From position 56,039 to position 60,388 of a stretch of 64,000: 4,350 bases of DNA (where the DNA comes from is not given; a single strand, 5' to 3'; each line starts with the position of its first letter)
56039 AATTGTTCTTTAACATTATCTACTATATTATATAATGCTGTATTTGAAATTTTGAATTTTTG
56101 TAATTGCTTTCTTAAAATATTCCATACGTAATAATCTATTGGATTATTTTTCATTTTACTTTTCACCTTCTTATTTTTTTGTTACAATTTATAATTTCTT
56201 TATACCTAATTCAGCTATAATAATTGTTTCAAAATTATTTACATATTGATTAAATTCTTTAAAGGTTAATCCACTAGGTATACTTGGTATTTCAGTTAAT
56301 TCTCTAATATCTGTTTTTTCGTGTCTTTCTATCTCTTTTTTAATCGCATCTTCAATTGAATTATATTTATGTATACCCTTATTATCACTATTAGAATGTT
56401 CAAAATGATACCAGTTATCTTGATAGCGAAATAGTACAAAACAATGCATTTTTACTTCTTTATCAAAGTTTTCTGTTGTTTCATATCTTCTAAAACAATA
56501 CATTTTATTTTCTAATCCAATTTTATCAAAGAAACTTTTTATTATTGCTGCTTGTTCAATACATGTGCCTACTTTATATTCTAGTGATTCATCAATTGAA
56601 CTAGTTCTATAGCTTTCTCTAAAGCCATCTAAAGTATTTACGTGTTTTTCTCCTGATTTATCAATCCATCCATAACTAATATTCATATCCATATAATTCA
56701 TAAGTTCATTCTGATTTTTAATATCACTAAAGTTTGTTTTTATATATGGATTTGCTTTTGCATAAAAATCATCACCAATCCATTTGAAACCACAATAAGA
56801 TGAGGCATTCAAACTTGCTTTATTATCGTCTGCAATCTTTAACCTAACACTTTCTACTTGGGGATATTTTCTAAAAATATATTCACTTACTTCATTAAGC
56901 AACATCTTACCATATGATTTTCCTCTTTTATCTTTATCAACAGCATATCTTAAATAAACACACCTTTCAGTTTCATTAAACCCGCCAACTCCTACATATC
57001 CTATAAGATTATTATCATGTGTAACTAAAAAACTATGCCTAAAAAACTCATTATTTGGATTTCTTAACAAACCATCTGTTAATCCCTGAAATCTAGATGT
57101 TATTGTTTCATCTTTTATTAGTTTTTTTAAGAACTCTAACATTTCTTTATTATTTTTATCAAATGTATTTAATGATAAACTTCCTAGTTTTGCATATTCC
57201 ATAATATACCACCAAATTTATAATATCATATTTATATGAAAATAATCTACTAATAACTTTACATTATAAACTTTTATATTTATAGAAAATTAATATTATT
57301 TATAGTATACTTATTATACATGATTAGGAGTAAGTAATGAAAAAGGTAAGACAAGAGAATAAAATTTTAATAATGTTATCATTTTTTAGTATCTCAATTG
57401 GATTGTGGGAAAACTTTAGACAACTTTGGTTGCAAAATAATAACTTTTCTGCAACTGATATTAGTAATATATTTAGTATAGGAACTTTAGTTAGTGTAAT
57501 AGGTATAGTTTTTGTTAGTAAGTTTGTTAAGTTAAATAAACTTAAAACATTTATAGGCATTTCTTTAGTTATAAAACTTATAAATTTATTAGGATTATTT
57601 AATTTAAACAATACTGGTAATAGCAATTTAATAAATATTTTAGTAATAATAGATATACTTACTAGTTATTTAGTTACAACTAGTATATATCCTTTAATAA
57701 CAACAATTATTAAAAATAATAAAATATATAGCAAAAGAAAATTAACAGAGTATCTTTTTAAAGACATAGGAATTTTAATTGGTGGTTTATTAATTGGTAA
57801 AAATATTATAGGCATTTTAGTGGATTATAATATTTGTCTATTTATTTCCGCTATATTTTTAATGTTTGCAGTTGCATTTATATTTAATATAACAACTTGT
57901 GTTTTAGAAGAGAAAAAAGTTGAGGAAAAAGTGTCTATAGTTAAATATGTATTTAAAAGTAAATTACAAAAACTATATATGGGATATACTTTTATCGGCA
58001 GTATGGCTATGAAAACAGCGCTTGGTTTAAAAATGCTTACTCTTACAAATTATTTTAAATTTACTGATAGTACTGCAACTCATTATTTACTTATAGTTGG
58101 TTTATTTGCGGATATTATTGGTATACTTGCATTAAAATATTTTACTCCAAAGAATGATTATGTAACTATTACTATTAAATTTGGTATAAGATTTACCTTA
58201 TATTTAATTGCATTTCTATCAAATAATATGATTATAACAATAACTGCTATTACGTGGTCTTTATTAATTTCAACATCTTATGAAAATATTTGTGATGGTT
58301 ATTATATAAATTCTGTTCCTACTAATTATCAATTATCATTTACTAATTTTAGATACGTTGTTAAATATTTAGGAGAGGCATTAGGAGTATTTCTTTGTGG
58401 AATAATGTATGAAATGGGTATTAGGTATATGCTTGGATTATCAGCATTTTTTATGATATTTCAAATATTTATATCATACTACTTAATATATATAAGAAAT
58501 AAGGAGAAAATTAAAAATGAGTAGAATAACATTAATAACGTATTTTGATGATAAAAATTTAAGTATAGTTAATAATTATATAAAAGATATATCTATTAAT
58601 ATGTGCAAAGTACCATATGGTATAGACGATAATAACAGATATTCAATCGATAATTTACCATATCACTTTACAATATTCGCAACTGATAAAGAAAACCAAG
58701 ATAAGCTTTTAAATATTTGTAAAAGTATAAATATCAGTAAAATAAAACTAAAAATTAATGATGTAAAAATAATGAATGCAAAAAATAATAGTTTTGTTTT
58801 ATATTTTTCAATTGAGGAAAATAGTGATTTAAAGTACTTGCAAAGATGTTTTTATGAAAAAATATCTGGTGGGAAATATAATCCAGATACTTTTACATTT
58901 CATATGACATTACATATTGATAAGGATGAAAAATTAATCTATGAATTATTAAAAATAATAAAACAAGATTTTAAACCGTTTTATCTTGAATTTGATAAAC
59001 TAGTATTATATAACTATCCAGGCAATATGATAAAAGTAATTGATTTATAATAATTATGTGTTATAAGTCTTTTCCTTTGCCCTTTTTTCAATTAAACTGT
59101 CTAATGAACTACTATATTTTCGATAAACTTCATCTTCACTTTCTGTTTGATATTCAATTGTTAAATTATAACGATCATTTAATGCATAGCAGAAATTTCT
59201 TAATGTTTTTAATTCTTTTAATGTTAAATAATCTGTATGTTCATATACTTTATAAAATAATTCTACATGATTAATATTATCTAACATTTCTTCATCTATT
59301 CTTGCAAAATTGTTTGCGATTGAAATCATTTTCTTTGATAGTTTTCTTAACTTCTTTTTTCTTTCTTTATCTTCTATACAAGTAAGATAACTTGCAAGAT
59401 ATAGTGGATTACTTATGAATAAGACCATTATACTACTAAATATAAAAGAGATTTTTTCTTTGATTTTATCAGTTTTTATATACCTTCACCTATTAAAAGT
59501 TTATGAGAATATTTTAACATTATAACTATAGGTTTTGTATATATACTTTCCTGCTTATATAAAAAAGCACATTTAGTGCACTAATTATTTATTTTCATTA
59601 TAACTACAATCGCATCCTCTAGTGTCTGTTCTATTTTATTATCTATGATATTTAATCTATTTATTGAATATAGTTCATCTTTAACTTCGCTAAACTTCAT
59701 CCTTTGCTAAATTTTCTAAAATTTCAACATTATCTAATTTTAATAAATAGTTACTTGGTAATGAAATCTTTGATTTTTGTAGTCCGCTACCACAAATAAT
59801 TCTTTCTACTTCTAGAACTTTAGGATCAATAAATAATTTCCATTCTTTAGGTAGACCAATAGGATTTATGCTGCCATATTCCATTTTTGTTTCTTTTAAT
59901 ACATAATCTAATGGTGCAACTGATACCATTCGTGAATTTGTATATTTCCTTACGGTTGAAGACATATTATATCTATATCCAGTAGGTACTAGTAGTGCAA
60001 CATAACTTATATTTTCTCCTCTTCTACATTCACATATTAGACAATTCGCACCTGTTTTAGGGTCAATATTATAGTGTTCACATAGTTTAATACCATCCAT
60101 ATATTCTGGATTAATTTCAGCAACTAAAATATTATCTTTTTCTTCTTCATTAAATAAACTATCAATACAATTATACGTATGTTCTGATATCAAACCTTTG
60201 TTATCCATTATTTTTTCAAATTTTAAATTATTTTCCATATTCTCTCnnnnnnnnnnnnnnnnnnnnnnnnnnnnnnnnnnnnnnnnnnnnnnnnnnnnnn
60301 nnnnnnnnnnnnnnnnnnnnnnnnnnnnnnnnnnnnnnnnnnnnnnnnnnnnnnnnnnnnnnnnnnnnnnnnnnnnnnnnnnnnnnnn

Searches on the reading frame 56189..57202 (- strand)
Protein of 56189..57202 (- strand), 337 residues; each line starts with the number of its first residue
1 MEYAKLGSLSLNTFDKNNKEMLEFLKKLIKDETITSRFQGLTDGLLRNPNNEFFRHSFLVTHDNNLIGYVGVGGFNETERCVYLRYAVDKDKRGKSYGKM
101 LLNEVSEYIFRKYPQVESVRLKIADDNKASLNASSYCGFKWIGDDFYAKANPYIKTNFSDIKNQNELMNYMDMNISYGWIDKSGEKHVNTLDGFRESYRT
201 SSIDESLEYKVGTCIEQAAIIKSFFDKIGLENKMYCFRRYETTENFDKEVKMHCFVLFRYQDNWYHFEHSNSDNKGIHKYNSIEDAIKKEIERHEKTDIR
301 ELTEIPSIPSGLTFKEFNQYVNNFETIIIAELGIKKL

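Call 21: search_protein_families(library=pfam, proteins=[window:56189-57202:-], max_evalue=0.001)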
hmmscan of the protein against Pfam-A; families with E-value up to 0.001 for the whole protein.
window:56189-57202:- (337 aa): 4 families
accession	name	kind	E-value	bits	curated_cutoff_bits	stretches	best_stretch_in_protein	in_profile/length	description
PF00583.31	Acetyltransf_1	-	3.1e-11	44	20.7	1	53-139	31-116/116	Acetyltransferase (GNAT) family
PF13302.13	Acetyltransf_3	-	4.7e-08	34.3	25.4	1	20-140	23-138/138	Acetyltransferase (GNAT) domain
PF13420.13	Acetyltransf_4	-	3.9e-07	30.7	24.3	1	57-144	51-139/155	Acetyltransferase (GNAT) domain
PF13508.13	Acetyltransf_7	-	4.5e-07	30.6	27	1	57-119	5-65/84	Acetyltransferase (GNAT) domain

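Call 79: search_protein_families(library=padloc, proteins=[window:56189-57202:-], max_evalue=0.001)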
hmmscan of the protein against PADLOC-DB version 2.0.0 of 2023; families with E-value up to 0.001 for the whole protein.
window:56189-57202:- (337 aa): 0 families

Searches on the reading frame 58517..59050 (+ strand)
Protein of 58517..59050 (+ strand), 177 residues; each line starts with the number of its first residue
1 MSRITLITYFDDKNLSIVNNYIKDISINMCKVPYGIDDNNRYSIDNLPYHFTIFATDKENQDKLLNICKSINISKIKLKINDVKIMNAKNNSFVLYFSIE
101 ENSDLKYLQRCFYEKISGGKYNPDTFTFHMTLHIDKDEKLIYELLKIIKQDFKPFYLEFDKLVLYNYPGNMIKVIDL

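Call 21: search_protein_families(library=pfam, proteins=[window:58517-59050:+], max_evalue=0.001)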
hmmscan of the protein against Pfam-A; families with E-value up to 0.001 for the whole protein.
window:58517-59050:+ (177 aa): 2 families
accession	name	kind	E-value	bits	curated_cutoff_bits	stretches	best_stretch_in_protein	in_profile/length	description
PF13563.12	2_5_RNA_ligase2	-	3.4e-08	34.1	27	1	41-169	18-150/152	2'-5' RNA ligase superfamily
PF02834.22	LigT_PEase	-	1.8e-05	25.3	23.3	0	105-166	11-78/87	LigT like Phosphoesterase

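Call 47: search_protein_families(library=ncbifam, proteins=[window:58517-59050:+], max_evalue=0.001)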
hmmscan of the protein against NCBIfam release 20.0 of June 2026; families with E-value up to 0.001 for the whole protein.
window:58517-59050:+ (177 aa): 2 families
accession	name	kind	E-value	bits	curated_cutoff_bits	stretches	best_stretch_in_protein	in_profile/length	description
TIGR02258.1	2_5_ligase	equivalog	1.9e-05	24.7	65.7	1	49-151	39-148/180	RNA 2',3'-cyclic phosphodiesterase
NF010223.0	PRK13679.1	equivalog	0.00092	19.1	129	0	48-135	32-121/170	hypothetical protein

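Call 79: search_protein_families(library=padloc, proteins=[window:58517-59050:+], max_evalue=0.001)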
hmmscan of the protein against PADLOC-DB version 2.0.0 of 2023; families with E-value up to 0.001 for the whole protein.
window:58517-59050:+ (177 aa): 0 families

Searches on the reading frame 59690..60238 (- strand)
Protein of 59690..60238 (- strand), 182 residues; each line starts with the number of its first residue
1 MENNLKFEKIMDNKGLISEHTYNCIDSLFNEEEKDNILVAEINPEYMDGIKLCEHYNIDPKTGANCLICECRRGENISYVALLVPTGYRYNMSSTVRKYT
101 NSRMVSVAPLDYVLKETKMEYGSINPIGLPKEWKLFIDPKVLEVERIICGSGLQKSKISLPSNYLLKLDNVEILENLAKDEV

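Call 21: search_protein_families(library=pfam, proteins=[window:59690-60238:-], max_evalue=0.001)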
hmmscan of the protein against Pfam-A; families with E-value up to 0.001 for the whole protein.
window:59690-60238:- (182 aa): 1 family
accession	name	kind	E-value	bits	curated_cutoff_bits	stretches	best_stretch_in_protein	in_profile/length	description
PF04073.20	tRNA_edit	-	9.5e-14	52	25.5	1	51-168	9-123/123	Aminoacyl-tRNA editing domain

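Call 47: search_protein_families(library=ncbifam, proteins=[window:59690-60238:-], max_evalue=0.001)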
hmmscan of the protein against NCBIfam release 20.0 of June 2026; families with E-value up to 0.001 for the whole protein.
window:59690-60238:- (182 aa): 2 families
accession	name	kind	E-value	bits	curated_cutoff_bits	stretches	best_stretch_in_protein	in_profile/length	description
TIGR00011.1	YbaK_EbsC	equivalog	1.8e-05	24.6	153.25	1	44-170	23-145/152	Cys-tRNA(Pro) deacylase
NF006625.0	PRK09194.1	equivalog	3.1e-05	23.1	558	1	43-155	254-361/559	proline--tRNA ligase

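Call 79: search_protein_families(library=padloc, proteins=[window:59690-60238:-], max_evalue=0.001)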
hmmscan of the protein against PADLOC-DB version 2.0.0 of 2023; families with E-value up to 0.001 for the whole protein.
window:59690-60238:- (182 aa): 0 families
